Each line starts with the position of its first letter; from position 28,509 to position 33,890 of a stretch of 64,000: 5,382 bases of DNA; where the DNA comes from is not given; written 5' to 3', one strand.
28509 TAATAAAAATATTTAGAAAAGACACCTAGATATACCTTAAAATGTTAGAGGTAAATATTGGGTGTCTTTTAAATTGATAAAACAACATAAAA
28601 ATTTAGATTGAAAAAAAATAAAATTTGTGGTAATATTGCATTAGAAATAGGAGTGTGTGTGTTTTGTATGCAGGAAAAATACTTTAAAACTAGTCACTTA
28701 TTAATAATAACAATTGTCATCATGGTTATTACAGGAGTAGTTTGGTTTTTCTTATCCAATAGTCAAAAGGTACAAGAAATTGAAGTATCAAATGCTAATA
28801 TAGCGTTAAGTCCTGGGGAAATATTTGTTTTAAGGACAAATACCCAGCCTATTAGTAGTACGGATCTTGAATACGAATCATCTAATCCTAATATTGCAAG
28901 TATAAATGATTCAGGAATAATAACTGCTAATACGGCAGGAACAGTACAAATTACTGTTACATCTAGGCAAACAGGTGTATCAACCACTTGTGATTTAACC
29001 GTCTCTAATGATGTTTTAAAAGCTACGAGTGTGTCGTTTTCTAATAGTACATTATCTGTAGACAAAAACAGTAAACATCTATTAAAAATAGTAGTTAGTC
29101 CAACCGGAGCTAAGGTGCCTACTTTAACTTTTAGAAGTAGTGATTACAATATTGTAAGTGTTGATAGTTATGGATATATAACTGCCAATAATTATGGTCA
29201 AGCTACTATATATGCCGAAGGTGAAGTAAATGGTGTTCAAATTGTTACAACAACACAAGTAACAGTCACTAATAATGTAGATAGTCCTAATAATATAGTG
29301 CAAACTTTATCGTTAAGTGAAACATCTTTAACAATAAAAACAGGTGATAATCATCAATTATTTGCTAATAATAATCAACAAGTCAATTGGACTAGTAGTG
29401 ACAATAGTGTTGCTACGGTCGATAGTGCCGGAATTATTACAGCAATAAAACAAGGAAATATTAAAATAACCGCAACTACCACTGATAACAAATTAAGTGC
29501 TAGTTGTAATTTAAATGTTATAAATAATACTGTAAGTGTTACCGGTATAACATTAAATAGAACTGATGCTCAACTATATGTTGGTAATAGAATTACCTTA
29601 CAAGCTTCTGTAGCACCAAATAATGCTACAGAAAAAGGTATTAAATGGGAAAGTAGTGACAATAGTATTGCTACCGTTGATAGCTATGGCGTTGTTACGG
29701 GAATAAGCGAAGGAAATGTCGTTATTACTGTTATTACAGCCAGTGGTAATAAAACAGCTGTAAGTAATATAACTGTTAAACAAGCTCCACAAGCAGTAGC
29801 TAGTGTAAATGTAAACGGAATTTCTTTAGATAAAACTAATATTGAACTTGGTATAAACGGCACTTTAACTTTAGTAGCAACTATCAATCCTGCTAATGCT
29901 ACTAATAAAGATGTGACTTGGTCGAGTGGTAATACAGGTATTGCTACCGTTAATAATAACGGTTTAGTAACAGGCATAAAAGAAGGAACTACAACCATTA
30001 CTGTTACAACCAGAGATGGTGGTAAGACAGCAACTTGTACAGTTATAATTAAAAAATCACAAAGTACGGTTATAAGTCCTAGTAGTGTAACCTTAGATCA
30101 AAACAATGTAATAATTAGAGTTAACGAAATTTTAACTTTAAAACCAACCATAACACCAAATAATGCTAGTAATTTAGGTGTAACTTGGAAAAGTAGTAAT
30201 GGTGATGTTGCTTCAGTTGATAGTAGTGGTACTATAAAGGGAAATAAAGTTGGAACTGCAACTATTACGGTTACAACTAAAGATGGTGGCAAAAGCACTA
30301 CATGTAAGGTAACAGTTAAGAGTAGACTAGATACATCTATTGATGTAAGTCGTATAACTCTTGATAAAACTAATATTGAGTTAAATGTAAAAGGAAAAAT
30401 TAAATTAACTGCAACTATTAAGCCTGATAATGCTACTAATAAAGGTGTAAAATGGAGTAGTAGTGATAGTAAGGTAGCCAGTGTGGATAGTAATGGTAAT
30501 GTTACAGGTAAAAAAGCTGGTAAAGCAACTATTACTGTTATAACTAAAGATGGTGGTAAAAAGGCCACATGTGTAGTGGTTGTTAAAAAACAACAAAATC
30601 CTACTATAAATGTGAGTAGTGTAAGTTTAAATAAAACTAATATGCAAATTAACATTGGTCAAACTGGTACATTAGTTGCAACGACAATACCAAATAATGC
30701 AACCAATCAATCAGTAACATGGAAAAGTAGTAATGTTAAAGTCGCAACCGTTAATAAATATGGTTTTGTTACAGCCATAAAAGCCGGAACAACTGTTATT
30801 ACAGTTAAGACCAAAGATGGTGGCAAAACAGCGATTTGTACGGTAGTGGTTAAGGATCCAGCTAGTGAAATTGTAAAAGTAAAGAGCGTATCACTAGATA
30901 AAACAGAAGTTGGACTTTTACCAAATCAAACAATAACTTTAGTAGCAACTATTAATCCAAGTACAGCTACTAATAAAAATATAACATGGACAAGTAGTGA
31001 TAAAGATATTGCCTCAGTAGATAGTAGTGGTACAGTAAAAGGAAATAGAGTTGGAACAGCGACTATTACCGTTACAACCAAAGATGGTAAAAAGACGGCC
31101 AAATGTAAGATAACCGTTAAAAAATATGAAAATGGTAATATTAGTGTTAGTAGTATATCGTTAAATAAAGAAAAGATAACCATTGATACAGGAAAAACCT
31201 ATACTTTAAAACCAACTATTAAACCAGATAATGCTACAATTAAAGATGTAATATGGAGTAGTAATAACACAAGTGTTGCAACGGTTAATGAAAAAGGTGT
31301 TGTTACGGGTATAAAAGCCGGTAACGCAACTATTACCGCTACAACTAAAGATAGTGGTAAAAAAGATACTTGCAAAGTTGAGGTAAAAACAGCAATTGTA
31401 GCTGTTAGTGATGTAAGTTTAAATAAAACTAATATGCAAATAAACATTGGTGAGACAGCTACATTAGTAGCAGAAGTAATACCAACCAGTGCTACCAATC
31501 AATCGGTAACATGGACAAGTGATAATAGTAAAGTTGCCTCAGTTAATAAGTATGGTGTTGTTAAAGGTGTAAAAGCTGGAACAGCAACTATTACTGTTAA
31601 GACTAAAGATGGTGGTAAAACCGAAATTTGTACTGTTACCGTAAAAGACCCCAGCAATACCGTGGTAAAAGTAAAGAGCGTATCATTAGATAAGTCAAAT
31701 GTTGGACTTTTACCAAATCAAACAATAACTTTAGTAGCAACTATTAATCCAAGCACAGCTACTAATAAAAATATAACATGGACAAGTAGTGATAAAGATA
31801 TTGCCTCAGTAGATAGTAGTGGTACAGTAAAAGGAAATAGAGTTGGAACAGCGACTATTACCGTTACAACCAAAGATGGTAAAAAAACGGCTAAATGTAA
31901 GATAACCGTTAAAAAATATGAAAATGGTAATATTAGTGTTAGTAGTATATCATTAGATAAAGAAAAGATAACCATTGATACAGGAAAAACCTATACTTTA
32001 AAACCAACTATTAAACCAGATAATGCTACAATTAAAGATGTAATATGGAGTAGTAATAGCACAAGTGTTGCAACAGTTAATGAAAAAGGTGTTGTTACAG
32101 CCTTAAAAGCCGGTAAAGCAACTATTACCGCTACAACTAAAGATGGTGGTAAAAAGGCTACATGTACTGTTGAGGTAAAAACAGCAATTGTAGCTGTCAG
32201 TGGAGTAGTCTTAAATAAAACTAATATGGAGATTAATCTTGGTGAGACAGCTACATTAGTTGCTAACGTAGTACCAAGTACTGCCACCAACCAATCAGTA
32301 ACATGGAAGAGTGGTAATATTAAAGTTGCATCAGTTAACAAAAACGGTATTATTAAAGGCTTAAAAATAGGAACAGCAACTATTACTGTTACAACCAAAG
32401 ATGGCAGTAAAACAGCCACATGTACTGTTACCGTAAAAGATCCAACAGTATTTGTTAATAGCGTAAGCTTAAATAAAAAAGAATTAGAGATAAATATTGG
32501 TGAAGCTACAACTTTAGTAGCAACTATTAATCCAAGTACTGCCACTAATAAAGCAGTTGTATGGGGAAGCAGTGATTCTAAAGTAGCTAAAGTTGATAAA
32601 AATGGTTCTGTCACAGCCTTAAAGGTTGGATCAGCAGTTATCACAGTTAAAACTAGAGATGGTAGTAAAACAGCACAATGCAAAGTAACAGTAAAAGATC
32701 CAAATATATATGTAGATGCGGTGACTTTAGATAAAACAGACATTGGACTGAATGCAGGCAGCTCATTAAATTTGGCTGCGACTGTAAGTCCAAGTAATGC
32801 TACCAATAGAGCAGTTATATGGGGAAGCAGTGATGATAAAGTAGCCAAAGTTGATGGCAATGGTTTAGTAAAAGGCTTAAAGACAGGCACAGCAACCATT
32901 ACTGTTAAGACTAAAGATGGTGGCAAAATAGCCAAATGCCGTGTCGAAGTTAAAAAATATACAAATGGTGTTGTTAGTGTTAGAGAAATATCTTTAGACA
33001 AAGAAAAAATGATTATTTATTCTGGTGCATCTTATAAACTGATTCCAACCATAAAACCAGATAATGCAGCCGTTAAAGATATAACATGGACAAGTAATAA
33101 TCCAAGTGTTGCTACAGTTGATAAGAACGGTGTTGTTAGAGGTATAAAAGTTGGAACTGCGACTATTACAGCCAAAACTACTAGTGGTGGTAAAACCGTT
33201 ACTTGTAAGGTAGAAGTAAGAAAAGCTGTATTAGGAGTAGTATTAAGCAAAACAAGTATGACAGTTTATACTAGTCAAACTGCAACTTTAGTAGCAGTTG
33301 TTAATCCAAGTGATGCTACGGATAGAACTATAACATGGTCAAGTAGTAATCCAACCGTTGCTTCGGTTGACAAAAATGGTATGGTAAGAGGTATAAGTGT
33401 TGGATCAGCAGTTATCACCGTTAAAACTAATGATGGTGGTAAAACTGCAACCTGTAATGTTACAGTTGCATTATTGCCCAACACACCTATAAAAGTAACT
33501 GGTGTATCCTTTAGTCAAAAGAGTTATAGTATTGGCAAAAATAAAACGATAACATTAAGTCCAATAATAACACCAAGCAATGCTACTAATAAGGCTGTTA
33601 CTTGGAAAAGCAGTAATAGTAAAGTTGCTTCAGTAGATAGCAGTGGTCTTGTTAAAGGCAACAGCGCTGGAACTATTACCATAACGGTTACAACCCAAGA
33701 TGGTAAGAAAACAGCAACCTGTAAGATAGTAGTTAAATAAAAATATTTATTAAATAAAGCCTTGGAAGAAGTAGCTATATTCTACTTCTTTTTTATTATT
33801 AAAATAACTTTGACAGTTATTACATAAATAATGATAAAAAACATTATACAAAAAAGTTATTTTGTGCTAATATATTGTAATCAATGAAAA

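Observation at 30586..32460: Near-identical 792-bp tandem repeats inside the 1,690-aa Big_2 surface-protein gene (repeat-number variation candidate)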

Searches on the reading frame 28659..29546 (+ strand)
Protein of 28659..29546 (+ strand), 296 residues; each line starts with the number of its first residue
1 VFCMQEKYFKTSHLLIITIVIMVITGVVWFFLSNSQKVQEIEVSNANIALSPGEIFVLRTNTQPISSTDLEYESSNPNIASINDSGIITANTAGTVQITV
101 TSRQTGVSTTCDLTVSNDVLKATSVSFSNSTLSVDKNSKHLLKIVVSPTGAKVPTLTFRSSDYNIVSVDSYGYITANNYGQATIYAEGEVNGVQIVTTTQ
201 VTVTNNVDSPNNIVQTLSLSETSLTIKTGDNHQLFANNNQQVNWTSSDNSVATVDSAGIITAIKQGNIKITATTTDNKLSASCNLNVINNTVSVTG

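Call 20: find_related_loci(query=window:28668-29546:+, collection=metagenome_contigs, flank=10000)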
Query window:28668-29546:+ (293 aa) in metagenome_contigs; peptide patterns used: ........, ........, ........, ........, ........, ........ (x = any residue, [..] = any of these).
176 stretches matched a pattern; 7 encode a relative of the query (tblastn E <= 1e-3); 7 distinct loci.
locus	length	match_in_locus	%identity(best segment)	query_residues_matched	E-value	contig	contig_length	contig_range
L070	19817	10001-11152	25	9-293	1e-14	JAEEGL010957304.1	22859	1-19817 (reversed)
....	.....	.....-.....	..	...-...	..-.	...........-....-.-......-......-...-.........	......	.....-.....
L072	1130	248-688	28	114-275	8e-8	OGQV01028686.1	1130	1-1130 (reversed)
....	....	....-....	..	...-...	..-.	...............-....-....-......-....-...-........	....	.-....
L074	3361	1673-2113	28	114-275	1e-7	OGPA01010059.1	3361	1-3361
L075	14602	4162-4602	28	114-275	1e-7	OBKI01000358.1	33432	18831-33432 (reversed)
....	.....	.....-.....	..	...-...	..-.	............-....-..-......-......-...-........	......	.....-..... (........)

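Call 45: find_homologous_proteins(query=window:28659-29546:+, max_evalue=0.00001)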
Query window:28659-29546:+ (296 aa): 94 proteins with E <= 0.00001 among 2483 candidates.
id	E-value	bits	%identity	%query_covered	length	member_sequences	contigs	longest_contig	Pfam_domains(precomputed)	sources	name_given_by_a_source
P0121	1.4e-33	135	33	85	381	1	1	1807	PF21764.4,PF26182.1,PF21461.4,PF25354.2,PF22359.3,PF02368.25,PF20578.5,PF26918.1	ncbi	-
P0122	3.0e-31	127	33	88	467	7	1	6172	PF21764.4,PF26182.1,PF21461.4,PF25354.2,PF22359.3,PF02368.25,PF20578.5,PF26918.1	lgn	-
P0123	1.1e-25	109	35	77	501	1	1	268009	PF26182.1,PF21461.4,PF22359.3,PF02368.25,PF26918.1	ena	-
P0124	5.9e-24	103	31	82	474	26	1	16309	PF26182.1,PF22359.3,PF02368.25,PF26918.1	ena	-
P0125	2.3e-23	101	32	98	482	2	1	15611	PF26182.1,PF21461.4,PF22359.3,PF02368.25,PF26918.1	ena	-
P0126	4.1e-23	100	32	97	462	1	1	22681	PF26182.1,PF21461.4,PF22359.3,PF02368.25,PF26918.1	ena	-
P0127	4.1e-23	100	32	97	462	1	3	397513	PF26182.1,PF21461.4,PF22359.3,PF02368.25,PF26918.1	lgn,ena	-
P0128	6.1e-23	100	32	97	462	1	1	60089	PF26182.1,PF21461.4,PF22359.3,PF02368.25,PF26918.1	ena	-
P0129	8.2e-23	99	34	89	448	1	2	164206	PF26182.1,PF21461.4,PF22359.3,PF02368.25,PF26918.1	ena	-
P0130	1.3e-22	99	32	97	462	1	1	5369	PF26182.1,PF21461.4,PF22359.3,PF02368.25,PF26918.1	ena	-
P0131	6.5e-22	96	35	77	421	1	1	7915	PF26182.1,PF21461.4,PF22359.3,PF02368.25,PF26918.1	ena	-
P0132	7.9e-22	96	35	77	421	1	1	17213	PF26182.1,PF21461.4,PF22359.3,PF02368.25,PF26918.1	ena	-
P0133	1.0e-20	92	32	83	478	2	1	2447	PF21764.4,PF26182.1,PF25354.2,PF22359.3,PF02368.25,PF20578.5,PF26918.1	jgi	-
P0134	1.2e-20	92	32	80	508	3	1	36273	PF21764.4,PF26182.1,PF22359.3,PF02368.25,PF26183.2,PF26918.1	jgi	-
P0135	2.1e-19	88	31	79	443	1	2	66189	PF26182.1,PF21461.4,PF22359.3,PF02368.25,PF26918.1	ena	-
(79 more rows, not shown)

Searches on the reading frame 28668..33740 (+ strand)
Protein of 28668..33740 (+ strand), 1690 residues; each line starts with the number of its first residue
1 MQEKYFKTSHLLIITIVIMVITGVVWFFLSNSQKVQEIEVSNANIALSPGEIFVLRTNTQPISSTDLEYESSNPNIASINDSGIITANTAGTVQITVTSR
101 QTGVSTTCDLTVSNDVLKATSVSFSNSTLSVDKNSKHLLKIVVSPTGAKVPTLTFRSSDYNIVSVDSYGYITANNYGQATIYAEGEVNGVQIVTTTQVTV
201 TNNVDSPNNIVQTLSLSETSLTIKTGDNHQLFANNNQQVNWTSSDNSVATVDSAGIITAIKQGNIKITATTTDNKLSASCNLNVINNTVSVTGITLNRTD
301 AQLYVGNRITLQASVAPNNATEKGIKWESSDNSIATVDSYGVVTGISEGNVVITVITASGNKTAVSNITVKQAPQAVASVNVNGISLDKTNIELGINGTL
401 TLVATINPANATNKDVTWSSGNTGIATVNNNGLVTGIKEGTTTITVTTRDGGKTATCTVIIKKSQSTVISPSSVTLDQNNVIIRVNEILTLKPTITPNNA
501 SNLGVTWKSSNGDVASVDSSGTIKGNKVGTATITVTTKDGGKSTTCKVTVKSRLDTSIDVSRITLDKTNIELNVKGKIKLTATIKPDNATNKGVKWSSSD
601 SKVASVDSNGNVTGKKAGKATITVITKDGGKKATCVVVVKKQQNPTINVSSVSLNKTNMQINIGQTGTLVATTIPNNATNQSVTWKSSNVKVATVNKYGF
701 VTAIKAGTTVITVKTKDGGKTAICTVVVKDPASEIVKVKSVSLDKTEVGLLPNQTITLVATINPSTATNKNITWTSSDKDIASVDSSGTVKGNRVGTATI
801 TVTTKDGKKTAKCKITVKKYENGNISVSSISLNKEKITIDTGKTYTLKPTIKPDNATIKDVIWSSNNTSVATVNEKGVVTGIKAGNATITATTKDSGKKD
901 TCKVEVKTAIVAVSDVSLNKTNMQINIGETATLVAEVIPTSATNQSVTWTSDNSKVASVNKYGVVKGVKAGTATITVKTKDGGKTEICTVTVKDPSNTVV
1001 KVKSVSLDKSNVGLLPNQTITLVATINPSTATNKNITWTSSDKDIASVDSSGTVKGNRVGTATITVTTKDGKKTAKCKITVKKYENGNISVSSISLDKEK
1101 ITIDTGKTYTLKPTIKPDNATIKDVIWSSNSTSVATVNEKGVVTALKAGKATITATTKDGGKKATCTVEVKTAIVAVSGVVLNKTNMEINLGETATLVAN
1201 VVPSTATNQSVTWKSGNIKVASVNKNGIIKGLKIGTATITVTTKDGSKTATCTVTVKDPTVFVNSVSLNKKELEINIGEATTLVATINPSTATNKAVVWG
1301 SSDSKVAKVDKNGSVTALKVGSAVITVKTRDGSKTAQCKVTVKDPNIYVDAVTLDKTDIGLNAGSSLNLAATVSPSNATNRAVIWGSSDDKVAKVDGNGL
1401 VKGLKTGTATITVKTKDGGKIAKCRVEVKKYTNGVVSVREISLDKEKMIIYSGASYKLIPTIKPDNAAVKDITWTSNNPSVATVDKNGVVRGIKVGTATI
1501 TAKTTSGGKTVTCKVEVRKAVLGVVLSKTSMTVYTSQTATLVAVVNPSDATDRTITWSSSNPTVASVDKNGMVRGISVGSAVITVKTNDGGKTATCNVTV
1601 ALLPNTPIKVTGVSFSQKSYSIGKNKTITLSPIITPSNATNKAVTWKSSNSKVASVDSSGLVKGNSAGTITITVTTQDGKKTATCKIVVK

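Call 7: search_protein_families(library=pfam, proteins=[window:28668-33740:+], max_evalue=0.01)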
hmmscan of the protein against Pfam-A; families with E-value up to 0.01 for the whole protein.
window:28668-33740:+ (1690 aa): 7 families
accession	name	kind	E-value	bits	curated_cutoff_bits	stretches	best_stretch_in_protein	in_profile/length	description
PF02368.24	Big_2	-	1.7e-280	906.3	22.8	18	560-637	2-79/79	Bacterial Ig-like domain (group 2)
PF22359.2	Big-like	-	1.2e-46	157.2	27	6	1472-1517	3-46/48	Bacterial Ig-like domain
PF21461.3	HL_N-beta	-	9e-25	86.7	27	1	414-453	12-49/57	Hyaluronate lyase, N-terminal beta-sheet domain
PF21764.3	Invasin_D4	-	1.1e-17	64.8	27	0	382-448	5-74/88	Invasin, domain 4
PF23486.1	Ig_TMEM132_5th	-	2.6e-14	53.9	28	0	808-891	37-116/137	TMEM132 fifth domain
PF16820.11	PKD_3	-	4.2e-08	33.4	26.3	0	476-537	8-66/68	PKD-like domain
PF25354.1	Ig_NUP210_16th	-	8.4e-05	22.4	27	0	1643-1674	29-61/72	NUP210-like, Ig-like domain 16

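Call 10: find_homologous_proteins(query=window:28668-33740:+, max_evalue=1e-30)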
Query window:28668-33740:+ (1690 aa): 3411 proteins with E <= 1e-30 among 8000 candidates; the best 120 are listed.
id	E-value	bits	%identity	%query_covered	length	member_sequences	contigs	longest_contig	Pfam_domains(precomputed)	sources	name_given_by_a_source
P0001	0.0e+0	3430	100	100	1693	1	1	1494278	PF26182.1,PF21461.4,PF22359.3,PF02368.25,PF23486.2,PF26918.1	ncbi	-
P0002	0.0e+0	2042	39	95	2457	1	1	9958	PF21764.4,PF26182.1,PF21461.4,PF22359.3,PF02368.25,PF23486.2,PF06832.19,PF26918.1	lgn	-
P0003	0.0e+0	1974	40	98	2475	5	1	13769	PF21764.4,PF26182.1,PF13158.11,PF21461.4,PF13004.14,PF22359.3,PF02368.25,PF20578.5,PF26918.1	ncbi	-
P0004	0.0e+0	1883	39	96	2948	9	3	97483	PF21764.4,PF26182.1,PF21461.4,PF22359.3,PF02368.25,PF26918.1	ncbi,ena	-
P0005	0.0e+0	1824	39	97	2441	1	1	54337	PF21764.4,PF26182.1,PF21461.4,PF22359.3,PF02368.25,PF20578.5,PF06832.19,PF26918.1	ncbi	-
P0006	0.0e+0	1811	38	98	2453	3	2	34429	PF21764.4,PF26182.1,PF21461.4,PF22359.3,PF02368.25,PF20578.5,PF06832.19,PF26918.1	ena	-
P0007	0.0e+0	1807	40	98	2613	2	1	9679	PF21764.4,PF26182.1,PF21461.4,PF22359.3,PF02368.25,PF26918.1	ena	-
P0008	0.0e+0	1790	40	95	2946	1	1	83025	PF21764.4,PF07495.20,PF26182.1,PF21461.4,PF22359.3,PF02368.25,PF20578.5,PF26918.1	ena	-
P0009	0.0e+0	1775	43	96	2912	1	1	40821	PF21764.4,PF26182.1,PF19789.7,PF22359.3,PF02368.25,PF20578.5,PF06832.19,PF26918.1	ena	-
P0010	0.0e+0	1729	37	96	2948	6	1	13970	PF26182.1,PF21461.4,PF22359.3,PF02368.25,PF26918.1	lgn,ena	-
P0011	0.0e+0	1717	39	94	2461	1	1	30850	PF21764.4,PF26182.1,PF21461.4,PF22359.3,PF02368.25,PF06832.19,PF26918.1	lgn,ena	-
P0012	0.0e+0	1681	39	96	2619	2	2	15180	PF21764.4,PF26182.1,PF21461.4,PF22359.3,PF02368.25,PF20578.5,PF26918.1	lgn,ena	-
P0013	0.0e+0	1647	38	96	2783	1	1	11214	PF21764.4,PF26182.1,PF21461.4,PF22359.3,PF02368.25,PF20578.5,PF26918.1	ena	-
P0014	0.0e+0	1615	36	98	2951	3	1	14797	PF21764.4,PF26182.1,PF21461.4,PF22359.3,PF02368.25,PF23486.2,PF20578.5,PF26918.1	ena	-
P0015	0.0e+0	1613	36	100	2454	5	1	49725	PF21764.4,PF26182.1,PF21461.4,PF22359.3,PF02368.25,PF26918.1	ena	-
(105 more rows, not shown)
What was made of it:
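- Closest known: Giant Big_2 array proteins of gut Clostridia. Same: Long runs of Big_2 domains, 35-43% identical to this protein over its whole length (call 10).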

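Call 11: find_encoding_contigs(protein=P0001, flank=3000, max_places=6)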
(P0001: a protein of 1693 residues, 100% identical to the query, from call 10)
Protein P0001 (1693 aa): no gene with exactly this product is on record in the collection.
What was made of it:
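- Tried and rejected: Exact-protein contig look-up for P0001 found nothing on record (call 11).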

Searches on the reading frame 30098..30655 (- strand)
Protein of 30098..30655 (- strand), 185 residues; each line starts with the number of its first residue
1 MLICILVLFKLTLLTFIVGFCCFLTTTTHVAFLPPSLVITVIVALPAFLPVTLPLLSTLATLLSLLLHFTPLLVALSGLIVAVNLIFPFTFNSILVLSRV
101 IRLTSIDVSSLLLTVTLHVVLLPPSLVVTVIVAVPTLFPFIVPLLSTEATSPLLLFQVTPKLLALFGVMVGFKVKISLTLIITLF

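Call 38: search_protein_families(library=pfam, proteins=[window:30098-30655:-], max_evalue=0.1)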
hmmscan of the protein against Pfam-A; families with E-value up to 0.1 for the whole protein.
window:30098-30655:- (185 aa): 0 families
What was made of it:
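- Tried and rejected: Antisense ORFs 31991-33001 (336 aa) and 30098-30655 (185 aa): no Pfam match (call 38).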

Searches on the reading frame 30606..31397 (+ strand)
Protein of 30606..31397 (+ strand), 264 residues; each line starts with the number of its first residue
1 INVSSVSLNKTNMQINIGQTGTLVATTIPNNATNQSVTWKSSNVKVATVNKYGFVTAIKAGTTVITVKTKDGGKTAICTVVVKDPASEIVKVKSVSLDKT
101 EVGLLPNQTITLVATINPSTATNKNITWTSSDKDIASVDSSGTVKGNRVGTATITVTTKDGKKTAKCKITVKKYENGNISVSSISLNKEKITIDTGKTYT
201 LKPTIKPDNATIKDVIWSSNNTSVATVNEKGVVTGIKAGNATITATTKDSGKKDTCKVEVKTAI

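Call 36: search_solved_structures(query=window:30606-31397:+, max_evalue=0.001)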
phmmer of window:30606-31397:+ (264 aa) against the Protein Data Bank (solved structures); distinct sequences matched with E-value up to 0.001: 7.
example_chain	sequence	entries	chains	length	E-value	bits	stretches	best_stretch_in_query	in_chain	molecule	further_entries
7z47_G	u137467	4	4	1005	6.5e-20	75.2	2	5-261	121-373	Surface protein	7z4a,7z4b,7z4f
7quz_AAA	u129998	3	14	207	1.9e-13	54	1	3-91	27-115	Beta-1,3-glucanase bglH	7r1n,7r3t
6n1a_A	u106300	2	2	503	1.9e-05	27.9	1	179-254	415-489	Carbohydrate-binding protein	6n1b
7x30_P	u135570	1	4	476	2.1e-05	27.7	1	88-256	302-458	Hoc-like protein ORF90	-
9cuy_c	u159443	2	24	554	5.7e-05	26.3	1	113-257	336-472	Short tail fiber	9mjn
8zdj_S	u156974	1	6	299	0.00011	25.4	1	184-247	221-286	Tail Tube Protein (gp13)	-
8zdl_S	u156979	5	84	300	0.00011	25.3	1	184-247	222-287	Tail Tube Protein (gp13)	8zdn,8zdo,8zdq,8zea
